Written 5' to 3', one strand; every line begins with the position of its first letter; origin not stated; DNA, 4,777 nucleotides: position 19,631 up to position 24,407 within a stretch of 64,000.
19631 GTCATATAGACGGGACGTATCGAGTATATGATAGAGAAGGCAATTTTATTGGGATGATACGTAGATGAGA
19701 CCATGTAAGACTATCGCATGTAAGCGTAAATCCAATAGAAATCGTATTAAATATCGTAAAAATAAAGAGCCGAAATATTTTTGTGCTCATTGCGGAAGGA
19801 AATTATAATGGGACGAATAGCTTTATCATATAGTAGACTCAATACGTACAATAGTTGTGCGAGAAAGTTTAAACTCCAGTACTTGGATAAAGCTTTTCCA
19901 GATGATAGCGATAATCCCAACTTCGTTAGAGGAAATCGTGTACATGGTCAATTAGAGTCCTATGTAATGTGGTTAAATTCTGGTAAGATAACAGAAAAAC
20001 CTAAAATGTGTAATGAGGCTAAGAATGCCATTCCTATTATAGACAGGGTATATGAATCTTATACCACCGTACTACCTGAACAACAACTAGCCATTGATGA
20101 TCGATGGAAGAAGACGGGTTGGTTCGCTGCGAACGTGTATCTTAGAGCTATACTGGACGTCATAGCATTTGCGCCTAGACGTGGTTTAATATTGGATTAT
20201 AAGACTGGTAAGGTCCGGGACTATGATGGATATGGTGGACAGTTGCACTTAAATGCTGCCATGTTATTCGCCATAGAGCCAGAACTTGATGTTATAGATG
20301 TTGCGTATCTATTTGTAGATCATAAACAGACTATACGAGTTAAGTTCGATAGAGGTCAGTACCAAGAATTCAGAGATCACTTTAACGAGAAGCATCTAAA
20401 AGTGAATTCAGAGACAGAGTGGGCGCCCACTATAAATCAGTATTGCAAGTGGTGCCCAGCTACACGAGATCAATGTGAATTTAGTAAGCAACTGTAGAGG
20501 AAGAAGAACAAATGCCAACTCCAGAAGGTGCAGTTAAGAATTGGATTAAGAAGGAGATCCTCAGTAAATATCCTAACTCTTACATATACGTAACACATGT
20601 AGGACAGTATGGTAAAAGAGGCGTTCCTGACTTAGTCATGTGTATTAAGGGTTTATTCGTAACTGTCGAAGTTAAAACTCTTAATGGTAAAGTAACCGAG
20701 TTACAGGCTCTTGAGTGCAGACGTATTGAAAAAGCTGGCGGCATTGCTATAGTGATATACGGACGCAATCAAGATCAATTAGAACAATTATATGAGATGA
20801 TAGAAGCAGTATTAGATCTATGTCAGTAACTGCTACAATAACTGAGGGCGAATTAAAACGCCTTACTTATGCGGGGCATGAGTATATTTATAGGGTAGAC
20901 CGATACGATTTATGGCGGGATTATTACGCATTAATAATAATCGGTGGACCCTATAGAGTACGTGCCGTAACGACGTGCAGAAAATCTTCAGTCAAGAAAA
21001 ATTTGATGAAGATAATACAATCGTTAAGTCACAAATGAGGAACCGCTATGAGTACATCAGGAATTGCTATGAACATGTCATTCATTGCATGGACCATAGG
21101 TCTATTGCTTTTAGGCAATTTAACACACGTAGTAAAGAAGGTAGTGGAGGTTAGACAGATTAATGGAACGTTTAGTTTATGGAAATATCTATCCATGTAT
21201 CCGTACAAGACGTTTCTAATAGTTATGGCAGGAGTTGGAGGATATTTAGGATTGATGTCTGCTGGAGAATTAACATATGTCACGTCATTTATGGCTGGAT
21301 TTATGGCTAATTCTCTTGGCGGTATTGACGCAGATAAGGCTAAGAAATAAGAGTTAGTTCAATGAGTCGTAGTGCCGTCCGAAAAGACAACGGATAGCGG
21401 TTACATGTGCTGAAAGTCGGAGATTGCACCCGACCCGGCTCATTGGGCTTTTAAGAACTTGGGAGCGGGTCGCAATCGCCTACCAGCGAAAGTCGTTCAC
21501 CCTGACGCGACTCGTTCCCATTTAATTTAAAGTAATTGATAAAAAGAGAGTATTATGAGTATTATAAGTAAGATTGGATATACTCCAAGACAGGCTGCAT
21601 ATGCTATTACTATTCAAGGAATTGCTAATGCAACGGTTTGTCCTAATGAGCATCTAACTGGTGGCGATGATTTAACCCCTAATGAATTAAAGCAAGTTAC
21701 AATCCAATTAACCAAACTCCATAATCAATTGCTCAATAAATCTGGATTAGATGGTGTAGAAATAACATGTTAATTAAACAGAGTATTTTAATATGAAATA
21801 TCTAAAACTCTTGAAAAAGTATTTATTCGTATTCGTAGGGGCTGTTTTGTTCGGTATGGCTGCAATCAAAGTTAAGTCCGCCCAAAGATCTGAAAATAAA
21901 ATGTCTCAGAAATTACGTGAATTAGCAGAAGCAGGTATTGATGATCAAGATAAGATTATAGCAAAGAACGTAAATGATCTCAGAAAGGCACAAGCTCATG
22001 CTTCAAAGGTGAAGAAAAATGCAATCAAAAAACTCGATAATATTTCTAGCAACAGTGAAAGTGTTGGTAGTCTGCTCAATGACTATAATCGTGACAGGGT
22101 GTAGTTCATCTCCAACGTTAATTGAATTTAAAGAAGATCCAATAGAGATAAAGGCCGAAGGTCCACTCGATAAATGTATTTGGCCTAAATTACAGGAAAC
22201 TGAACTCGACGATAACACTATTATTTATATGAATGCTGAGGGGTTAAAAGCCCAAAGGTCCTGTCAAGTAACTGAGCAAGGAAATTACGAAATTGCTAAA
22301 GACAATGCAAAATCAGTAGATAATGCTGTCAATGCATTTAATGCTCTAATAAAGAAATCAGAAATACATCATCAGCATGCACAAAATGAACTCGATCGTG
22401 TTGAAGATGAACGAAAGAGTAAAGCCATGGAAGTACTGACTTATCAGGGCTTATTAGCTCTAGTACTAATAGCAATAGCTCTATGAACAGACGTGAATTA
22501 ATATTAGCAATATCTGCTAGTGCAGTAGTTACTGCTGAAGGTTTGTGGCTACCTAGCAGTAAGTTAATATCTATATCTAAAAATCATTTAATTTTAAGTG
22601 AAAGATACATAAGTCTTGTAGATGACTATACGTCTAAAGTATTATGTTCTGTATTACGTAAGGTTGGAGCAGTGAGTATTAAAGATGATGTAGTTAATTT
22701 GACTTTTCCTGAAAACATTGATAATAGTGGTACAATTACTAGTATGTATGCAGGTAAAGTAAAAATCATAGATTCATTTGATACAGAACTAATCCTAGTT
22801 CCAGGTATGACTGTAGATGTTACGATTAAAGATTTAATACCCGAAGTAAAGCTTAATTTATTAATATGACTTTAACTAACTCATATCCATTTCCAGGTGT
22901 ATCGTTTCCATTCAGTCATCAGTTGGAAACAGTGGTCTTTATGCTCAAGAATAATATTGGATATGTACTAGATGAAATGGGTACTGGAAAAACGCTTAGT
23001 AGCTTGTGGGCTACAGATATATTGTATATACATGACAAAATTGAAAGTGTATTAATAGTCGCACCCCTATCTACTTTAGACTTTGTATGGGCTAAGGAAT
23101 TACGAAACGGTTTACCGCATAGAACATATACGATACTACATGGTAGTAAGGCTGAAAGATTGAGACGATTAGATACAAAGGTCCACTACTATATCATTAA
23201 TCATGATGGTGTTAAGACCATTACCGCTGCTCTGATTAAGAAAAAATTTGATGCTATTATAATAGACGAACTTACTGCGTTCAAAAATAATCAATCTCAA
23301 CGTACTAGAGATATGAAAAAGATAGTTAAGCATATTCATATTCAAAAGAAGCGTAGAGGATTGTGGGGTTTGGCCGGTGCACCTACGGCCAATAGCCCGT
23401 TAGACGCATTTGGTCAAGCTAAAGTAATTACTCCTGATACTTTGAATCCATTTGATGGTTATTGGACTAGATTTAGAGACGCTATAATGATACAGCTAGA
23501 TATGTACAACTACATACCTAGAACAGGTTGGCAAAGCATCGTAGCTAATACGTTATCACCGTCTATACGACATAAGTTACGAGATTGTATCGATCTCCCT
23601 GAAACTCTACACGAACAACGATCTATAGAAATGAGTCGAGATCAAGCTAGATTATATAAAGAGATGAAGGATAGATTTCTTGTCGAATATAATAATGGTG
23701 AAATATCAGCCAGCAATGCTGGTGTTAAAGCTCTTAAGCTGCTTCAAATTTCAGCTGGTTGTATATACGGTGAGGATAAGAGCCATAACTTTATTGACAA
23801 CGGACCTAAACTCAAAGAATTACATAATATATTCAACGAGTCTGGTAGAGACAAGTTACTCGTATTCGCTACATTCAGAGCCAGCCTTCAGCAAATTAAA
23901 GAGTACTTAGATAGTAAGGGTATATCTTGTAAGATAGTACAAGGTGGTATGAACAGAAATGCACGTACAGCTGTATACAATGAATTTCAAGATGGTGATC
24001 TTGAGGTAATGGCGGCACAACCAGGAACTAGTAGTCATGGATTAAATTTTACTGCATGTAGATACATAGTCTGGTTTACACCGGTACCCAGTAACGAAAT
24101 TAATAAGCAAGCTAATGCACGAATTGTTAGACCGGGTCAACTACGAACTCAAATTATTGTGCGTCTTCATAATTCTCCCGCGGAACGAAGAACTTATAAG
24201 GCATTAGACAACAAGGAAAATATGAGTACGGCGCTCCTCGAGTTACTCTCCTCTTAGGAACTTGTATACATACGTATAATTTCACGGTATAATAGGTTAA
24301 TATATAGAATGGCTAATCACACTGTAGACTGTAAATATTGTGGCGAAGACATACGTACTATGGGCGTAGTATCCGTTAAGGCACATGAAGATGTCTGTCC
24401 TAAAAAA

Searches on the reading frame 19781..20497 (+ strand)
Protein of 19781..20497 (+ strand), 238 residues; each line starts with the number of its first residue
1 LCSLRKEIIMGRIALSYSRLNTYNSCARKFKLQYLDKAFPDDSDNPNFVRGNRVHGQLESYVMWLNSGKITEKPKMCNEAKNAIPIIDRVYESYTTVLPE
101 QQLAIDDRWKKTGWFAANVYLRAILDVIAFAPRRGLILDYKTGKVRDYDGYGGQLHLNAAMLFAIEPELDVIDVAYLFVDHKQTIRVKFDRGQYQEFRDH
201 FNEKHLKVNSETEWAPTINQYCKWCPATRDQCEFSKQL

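Call 16: search_protein_families(library=pfam, proteins=[window:19781-20497:+], max_evalue=0.001)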
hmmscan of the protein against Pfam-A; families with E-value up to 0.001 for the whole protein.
window:19781-20497:+ (238 aa): 1 family
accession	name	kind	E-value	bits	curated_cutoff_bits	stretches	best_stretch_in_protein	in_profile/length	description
PF12705.13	PDDEXK_1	-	1.7e-18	67.9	22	1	15-227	2-242/247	PD-(D/E)XK nuclease superfamily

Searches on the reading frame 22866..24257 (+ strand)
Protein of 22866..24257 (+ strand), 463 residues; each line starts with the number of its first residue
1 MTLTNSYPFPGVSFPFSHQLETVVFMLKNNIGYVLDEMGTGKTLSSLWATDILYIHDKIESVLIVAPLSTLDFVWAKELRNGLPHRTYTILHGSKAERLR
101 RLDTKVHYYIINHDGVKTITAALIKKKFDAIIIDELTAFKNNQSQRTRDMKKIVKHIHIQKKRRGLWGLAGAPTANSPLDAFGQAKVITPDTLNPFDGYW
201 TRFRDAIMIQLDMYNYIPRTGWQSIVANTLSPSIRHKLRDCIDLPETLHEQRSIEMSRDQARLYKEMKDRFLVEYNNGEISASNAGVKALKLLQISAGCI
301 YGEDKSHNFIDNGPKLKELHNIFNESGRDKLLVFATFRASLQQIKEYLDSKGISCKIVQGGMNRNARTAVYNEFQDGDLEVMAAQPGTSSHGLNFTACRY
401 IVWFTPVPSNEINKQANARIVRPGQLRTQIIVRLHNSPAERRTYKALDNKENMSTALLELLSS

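Call 3: search_protein_families(library=pfam, proteins=[window:22866-24257:+], max_evalue=0.01)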
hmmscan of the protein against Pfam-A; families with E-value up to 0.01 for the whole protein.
window:22866-24257:+ (463 aa): 4 families
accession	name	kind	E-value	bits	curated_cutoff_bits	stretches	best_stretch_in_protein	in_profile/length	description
PF00176.29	SNF2-rel_dom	-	6.5e-19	68.6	24.9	1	18-283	1-269/290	SNF2-related domain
PF00271.37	Helicase_C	-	1.1e-11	45.4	23.5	1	315-424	2-110/110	Helicase conserved C-terminal domain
PF04851.21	ResIII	-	1.4e-06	28.8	22.5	1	30-142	24-140/164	Type III restriction enzyme, res subunit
PF09494.16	Slx4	-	0.0033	17.8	24.8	0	316-356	26-59/60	Slx4 endonuclease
